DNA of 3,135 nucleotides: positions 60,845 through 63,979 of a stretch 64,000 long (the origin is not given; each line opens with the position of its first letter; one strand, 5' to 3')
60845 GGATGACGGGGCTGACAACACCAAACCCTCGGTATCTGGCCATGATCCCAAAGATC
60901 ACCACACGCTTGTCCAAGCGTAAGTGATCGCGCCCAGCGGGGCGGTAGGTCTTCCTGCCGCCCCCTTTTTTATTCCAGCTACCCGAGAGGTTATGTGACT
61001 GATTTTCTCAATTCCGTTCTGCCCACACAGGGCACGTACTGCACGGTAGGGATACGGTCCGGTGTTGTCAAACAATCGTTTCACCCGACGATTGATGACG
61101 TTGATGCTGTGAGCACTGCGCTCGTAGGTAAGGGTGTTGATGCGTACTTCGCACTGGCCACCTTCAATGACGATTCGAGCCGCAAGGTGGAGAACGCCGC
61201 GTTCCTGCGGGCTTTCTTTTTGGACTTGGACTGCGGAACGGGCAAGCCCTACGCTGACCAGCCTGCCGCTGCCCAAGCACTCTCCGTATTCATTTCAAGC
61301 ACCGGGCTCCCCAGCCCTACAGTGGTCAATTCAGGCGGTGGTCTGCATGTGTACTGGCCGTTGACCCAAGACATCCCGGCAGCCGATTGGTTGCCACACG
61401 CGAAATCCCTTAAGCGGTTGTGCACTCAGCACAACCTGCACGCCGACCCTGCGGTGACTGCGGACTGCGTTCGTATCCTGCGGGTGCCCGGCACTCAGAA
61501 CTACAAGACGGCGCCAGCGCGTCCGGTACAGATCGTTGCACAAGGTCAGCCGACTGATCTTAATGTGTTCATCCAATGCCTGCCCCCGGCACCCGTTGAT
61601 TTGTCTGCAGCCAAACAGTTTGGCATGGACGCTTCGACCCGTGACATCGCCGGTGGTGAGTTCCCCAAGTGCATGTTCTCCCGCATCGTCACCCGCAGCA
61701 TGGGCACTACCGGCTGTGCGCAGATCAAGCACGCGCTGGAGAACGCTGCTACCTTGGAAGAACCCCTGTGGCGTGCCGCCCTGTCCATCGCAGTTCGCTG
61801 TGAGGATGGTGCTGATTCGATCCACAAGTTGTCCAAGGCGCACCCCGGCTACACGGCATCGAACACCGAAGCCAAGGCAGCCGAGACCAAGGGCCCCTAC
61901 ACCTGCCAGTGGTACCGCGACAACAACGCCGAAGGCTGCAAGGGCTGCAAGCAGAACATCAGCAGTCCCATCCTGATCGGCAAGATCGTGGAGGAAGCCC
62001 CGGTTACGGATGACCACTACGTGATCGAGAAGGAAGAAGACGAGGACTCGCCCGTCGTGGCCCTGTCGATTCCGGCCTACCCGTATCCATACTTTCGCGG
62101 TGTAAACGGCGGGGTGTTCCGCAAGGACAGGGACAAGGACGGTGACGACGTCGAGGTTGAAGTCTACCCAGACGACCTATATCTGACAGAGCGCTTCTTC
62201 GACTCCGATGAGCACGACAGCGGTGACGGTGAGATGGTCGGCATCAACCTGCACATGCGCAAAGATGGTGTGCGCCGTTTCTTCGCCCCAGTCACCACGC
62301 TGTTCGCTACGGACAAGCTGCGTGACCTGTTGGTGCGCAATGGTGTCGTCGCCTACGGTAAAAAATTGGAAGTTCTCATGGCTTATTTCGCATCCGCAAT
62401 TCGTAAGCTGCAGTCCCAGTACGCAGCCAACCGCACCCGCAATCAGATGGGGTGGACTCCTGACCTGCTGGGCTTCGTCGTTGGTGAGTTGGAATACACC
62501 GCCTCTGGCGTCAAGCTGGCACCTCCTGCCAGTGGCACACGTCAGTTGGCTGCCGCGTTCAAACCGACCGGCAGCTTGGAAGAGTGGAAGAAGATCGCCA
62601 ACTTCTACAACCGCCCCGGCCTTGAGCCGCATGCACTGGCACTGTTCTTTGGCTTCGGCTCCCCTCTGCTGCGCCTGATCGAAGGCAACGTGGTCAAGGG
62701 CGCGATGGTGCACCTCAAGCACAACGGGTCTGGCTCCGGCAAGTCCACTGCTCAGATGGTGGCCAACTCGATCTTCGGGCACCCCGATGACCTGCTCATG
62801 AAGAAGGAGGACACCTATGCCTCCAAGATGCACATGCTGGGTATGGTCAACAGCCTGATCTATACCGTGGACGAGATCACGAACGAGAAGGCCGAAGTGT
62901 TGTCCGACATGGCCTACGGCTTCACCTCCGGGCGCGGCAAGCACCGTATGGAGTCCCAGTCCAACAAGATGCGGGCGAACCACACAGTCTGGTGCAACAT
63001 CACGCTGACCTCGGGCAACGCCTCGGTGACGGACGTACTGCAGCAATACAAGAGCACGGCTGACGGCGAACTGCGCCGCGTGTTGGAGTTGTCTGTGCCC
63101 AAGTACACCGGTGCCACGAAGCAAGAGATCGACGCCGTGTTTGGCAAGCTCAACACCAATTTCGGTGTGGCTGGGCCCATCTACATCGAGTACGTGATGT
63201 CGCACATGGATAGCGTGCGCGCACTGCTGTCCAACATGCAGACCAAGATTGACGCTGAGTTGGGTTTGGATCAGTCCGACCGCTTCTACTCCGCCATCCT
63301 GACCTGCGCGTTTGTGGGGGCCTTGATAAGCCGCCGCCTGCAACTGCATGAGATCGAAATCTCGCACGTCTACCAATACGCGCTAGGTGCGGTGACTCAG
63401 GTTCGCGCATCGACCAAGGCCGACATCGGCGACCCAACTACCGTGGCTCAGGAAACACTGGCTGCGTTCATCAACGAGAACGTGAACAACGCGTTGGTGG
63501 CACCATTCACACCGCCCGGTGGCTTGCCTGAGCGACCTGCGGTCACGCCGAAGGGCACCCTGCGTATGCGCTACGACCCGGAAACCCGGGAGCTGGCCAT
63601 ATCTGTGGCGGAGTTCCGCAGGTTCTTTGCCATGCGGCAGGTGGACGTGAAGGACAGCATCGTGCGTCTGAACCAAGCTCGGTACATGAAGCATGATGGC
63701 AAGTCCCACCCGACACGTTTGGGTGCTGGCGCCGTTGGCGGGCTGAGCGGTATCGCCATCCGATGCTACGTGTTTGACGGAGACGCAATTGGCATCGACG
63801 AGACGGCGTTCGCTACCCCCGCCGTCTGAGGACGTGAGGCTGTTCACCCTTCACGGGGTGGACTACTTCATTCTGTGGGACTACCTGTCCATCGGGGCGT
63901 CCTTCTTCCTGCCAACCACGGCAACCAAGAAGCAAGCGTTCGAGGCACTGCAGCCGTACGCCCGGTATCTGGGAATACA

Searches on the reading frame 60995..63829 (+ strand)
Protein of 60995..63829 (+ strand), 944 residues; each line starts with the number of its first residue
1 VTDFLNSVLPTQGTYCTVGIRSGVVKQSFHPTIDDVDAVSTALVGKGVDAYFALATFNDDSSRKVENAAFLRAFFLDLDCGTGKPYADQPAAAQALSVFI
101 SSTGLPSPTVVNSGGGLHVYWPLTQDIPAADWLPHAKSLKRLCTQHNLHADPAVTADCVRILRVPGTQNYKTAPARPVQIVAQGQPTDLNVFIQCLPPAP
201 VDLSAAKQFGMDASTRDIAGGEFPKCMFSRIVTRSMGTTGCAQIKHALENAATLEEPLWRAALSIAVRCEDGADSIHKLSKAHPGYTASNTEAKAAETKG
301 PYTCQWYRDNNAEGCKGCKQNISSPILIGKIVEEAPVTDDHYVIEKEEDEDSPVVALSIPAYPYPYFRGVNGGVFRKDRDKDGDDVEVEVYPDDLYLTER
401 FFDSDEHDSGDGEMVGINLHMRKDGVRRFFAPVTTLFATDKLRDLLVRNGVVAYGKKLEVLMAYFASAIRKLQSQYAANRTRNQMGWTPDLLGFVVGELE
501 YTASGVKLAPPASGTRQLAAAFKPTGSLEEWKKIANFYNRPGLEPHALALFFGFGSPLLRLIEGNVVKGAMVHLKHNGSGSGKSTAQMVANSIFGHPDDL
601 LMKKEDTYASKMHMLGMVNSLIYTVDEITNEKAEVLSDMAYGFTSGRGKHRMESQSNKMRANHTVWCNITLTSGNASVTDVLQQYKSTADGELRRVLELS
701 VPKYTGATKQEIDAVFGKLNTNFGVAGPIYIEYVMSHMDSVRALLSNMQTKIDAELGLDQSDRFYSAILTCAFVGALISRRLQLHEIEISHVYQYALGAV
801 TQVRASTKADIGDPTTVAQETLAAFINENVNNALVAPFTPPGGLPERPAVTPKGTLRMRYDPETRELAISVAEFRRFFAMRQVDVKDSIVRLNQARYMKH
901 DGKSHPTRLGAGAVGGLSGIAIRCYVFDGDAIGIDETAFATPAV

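Call 10: search_protein_families(library=pfam, proteins=[window:60995-63829:+], max_evalue=0.001)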
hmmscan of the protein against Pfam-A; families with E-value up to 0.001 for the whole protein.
window:60995-63829:+ (944 aa): 1 family
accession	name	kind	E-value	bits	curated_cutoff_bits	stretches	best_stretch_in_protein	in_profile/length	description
PF06048.17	DUF927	-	4.5e-22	79.5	22.6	1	373-660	7-280/284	Domain of unknown function (DUF927)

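Call 35: search_protein_families(library=phrogs, proteins=[window:60995-63829:+], max_evalue=0.001)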
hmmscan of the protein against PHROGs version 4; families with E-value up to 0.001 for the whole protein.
window:60995-63829:+ (944 aa): 6 families
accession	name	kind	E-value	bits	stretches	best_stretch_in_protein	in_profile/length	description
phrog_25314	-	unknown function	5.7e-99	333.7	1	62-850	94-904/1010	-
phrog_8841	-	DNA, RNA and nucleotide metabolism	1.7e-30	107.3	1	363-787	96-495/633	DNA primase/helicase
phrog_2478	-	DNA, RNA and nucleotide metabolism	1.2e-09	37.8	1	65-185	76-204/854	DNA polymerase/primase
phrog_1139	-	DNA, RNA and nucleotide metabolism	3.3e-08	33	1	443-880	416-833/895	DNA primase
phrog_3123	-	unknown function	7.5e-07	29.1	1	46-186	62-183/583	-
phrog_10514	-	DNA, RNA and nucleotide metabolism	2.5e-06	27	1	28-175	38-164/750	DNA primase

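Call 81: search_solved_structures(query=window:60995-63829:+, max_evalue=1)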
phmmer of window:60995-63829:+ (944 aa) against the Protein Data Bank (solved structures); distinct sequences matched with E-value up to 1: 5.
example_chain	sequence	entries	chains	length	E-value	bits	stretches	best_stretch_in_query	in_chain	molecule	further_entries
8tch_A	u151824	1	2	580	4.3e-07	32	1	503-747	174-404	Pathogenicity island protein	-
8pts_A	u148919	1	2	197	0.082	14.5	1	123-249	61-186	Guanylate kinase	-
6nui_A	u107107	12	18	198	0.083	14.5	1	123-249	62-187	Guanylate kinase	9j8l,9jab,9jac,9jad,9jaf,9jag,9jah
9jae_A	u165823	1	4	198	0.096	14.2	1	123-249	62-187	Guanylate kinase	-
2iru_A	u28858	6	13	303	0.18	13.4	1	31-137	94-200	Putative DNA ligase-like protein Rv0938/MT0965 | DNA ligase-like protein Rv0938/MT0965 | Putative DNA ligase-like protein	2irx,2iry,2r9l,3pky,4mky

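Call 83: find_encoding_contigs(protein=window:60995-63829:+, flank=6000, max_places=2)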
Protein window:60995-63829:+ (944 aa): 1 contig read that carries it; 1 place shown.
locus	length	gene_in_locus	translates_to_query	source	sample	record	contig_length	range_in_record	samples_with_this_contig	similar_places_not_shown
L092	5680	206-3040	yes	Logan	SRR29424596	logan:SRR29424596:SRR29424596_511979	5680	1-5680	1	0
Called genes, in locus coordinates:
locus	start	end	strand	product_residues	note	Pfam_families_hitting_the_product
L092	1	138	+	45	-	?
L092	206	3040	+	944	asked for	PF06048:DUF927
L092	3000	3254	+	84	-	-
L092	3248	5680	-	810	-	?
